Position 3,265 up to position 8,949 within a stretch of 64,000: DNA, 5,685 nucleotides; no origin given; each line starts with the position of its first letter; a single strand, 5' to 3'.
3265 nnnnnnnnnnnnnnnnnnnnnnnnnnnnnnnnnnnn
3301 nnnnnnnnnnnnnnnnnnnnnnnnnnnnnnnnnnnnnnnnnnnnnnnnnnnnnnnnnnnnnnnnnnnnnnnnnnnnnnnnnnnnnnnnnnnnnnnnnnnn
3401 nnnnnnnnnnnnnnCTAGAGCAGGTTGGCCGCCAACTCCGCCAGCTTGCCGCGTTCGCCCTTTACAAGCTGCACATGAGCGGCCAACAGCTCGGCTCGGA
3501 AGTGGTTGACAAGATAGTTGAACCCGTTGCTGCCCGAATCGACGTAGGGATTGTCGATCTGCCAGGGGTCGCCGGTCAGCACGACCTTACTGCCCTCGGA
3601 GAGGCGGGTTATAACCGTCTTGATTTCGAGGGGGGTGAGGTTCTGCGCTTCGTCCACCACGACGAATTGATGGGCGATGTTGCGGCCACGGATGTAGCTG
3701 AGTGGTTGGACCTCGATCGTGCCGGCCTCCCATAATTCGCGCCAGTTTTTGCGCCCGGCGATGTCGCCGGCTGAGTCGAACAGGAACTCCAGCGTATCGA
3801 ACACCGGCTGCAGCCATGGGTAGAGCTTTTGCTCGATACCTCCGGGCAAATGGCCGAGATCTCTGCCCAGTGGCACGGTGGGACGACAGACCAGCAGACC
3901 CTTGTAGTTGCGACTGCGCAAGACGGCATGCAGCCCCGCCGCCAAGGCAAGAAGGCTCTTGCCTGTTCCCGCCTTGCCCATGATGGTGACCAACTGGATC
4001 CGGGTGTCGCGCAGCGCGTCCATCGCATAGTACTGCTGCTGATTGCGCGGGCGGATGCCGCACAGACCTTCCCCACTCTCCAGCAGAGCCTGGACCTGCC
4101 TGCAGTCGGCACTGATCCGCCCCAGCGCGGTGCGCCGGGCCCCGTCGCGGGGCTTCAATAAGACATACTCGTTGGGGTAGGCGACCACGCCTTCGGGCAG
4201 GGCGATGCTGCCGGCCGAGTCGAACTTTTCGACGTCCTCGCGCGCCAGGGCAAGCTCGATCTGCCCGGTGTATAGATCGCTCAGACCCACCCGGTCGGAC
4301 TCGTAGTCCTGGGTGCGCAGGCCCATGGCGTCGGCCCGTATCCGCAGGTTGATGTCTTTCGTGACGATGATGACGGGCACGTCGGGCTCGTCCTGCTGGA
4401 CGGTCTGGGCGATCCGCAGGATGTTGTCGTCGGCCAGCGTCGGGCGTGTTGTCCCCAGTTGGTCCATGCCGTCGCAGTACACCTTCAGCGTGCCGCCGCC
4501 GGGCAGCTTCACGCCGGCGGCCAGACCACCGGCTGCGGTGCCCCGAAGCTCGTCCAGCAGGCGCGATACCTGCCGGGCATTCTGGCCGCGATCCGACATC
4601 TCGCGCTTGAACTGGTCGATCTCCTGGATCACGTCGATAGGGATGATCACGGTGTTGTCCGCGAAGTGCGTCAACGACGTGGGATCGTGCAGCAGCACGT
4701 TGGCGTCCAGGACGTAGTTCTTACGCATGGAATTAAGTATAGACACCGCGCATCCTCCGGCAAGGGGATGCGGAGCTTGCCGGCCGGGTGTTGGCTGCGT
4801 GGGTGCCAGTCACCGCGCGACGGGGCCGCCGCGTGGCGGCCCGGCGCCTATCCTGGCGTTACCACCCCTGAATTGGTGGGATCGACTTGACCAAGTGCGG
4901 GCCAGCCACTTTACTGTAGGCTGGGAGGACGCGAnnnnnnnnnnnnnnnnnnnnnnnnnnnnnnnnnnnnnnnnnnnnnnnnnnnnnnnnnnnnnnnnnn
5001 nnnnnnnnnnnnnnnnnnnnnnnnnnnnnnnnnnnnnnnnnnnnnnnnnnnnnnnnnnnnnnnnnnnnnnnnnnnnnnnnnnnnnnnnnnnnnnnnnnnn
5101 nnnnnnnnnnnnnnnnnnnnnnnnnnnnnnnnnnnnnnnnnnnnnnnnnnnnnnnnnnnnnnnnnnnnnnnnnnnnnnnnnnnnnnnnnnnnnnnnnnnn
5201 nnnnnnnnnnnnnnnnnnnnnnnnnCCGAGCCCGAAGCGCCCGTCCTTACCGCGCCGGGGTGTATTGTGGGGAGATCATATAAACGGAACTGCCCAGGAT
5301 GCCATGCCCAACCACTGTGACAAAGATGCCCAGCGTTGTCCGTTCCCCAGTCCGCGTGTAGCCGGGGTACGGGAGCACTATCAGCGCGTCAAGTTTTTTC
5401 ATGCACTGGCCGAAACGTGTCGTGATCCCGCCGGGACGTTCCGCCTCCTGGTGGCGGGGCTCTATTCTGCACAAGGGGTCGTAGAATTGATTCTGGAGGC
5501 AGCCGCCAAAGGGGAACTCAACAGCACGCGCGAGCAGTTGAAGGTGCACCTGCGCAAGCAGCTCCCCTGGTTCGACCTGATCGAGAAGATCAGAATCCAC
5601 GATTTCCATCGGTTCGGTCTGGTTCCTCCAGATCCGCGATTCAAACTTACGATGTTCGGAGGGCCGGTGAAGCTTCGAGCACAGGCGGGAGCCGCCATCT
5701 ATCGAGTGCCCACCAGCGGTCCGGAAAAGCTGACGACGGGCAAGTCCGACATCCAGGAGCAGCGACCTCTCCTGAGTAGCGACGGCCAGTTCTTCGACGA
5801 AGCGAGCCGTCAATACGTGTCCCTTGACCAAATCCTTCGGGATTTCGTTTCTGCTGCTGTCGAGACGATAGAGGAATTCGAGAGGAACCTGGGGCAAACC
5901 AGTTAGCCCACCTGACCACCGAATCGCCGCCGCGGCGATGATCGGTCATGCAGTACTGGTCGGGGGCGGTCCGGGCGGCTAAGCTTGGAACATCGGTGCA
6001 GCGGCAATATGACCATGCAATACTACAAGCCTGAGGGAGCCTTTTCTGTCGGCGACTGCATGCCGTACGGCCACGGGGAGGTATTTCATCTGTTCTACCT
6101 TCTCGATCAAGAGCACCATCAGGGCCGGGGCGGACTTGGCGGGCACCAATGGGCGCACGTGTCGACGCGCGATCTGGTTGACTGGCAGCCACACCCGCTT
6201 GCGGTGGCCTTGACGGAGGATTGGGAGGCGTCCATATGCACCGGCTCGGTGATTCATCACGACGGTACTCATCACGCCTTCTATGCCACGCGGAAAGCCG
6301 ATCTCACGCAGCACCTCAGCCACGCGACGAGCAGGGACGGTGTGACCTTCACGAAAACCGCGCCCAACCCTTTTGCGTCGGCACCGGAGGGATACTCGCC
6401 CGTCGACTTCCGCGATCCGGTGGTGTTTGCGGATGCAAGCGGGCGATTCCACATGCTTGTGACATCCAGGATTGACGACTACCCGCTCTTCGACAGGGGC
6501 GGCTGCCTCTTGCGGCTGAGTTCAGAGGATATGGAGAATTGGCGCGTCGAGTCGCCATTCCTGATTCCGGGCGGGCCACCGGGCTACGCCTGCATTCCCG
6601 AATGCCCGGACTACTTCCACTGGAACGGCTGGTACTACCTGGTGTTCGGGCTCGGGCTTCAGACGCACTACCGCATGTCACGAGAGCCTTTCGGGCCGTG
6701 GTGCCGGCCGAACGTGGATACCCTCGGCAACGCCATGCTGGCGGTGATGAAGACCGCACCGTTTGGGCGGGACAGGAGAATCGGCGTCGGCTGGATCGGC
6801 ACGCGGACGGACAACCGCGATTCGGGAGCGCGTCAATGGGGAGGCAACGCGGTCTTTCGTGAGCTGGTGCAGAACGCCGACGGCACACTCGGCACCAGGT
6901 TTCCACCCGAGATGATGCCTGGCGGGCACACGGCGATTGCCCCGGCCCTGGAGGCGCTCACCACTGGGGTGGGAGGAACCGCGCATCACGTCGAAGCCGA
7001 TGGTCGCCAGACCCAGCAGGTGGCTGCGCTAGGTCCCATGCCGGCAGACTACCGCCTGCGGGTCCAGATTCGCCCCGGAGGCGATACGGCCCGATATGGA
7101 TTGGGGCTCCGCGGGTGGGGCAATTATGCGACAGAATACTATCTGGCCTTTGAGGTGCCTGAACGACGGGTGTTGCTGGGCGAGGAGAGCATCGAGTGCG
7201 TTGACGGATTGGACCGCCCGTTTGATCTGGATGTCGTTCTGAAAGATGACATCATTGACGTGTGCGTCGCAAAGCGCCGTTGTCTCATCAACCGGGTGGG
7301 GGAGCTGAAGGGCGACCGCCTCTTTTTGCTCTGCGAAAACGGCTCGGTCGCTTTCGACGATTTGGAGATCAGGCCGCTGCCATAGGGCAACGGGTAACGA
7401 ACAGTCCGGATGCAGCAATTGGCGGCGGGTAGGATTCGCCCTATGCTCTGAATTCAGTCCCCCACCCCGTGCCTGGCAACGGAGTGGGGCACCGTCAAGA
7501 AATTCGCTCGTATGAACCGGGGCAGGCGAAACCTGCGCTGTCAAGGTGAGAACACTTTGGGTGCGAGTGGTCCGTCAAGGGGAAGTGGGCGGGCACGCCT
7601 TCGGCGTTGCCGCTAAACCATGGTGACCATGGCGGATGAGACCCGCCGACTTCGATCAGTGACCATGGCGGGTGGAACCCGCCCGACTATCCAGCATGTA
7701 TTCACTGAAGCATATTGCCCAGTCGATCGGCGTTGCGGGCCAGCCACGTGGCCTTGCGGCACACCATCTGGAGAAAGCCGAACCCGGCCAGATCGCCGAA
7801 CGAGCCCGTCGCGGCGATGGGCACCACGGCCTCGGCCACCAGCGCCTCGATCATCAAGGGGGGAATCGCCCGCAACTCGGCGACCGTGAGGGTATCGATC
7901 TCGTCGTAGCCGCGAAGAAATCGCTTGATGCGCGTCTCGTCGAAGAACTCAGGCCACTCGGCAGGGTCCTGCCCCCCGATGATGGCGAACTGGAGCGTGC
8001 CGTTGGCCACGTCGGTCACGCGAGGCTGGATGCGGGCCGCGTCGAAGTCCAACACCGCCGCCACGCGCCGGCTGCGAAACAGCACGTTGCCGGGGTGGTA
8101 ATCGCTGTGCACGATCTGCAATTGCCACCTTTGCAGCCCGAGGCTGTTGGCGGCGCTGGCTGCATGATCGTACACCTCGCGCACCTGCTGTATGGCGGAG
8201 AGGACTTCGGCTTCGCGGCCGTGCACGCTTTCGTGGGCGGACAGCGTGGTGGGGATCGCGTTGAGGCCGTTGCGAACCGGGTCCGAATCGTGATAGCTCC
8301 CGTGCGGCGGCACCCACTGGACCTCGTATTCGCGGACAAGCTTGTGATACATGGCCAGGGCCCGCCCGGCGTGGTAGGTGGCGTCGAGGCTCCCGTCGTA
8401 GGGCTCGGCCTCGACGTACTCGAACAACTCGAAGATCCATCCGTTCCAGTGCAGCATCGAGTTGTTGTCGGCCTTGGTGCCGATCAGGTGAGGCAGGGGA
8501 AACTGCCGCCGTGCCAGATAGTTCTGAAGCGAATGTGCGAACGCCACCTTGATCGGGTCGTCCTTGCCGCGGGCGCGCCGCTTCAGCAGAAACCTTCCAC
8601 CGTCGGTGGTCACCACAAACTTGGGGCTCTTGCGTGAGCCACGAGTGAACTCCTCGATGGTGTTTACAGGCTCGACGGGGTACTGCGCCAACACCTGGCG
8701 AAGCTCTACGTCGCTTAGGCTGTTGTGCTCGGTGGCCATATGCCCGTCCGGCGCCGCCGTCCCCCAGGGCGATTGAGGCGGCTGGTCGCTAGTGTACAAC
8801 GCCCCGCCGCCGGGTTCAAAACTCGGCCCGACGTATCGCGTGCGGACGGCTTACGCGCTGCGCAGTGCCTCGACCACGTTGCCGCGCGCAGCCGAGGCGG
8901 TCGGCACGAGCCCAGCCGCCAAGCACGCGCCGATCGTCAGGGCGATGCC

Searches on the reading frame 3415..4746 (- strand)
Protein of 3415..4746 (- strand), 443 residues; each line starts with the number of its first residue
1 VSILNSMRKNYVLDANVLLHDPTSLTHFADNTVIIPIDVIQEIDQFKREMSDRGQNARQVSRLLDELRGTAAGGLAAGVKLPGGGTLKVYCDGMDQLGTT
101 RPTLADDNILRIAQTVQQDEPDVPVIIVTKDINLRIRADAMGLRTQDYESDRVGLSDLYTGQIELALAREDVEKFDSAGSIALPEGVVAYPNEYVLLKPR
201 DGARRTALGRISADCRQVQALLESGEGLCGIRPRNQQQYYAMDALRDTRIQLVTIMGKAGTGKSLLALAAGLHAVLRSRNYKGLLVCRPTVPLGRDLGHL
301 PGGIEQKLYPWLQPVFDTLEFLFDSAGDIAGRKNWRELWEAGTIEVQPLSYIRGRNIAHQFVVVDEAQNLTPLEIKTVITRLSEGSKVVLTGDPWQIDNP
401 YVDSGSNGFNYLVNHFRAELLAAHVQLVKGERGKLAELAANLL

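Call 71: search_protein_families(library=pfam, proteins=[window:3415-4746:-], max_evalue=0.00001)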
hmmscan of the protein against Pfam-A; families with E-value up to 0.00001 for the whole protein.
window:3415-4746:- (443 aa): 3 families
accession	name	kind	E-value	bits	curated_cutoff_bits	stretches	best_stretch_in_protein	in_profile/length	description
PF02562.22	PhoH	-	3.8e-48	164.2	27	1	231-426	2-185/205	PhoH-like protein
PF13638.12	PIN_4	-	7e-31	107.7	21.9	1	11-149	1-132/132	PIN domain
PF13604.12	AAA_30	-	5.7e-08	33.2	27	1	235-398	3-129/191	AAA domain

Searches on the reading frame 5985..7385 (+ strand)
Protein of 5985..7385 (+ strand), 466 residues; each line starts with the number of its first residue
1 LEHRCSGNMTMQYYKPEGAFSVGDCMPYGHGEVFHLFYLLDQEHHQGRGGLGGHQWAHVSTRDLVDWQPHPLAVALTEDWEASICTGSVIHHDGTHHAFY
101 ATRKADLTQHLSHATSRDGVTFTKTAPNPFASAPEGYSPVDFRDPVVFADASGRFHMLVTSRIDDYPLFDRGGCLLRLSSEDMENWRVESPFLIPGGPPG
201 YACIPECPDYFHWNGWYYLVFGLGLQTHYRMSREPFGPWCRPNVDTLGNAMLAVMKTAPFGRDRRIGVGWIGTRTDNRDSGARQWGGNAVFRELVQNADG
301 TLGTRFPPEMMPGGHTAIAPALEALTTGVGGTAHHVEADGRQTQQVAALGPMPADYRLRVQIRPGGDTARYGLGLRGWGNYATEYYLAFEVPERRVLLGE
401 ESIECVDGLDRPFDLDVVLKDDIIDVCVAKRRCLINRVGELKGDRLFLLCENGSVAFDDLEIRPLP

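Call 71: search_protein_families(library=pfam, proteins=[window:5985-7385:+], max_evalue=0.00001)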
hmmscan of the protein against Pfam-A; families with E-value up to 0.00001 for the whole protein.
window:5985-7385:+ (466 aa): 1 family
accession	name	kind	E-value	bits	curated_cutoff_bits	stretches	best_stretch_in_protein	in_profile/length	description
PF00251.26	Glyco_hydro_32N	-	1.8e-23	84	22.1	1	30-215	18-196/307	Glycosyl hydrolases family 32 N-terminal domain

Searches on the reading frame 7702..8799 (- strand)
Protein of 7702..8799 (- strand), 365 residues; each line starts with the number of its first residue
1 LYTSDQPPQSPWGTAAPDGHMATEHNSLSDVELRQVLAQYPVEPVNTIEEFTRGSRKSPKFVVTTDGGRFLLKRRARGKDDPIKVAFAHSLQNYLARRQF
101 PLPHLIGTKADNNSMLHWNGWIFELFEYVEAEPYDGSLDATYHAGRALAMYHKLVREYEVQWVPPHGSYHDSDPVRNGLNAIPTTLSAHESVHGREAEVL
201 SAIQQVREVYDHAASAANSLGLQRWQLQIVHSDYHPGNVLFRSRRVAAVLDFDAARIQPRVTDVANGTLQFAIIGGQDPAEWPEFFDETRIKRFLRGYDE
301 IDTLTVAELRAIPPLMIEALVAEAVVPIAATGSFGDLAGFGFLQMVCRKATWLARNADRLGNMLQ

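Call 71: search_protein_families(library=pfam, proteins=[window:7702-8799:-], max_evalue=0.00001)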
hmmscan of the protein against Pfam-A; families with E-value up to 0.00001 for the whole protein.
window:7702-8799:- (365 aa): 1 family
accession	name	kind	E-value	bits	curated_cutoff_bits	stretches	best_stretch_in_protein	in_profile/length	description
PF01636.29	APH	-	3.3e-23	83.1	23.2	1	51-298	5-229/239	Phosphotransferase enzyme family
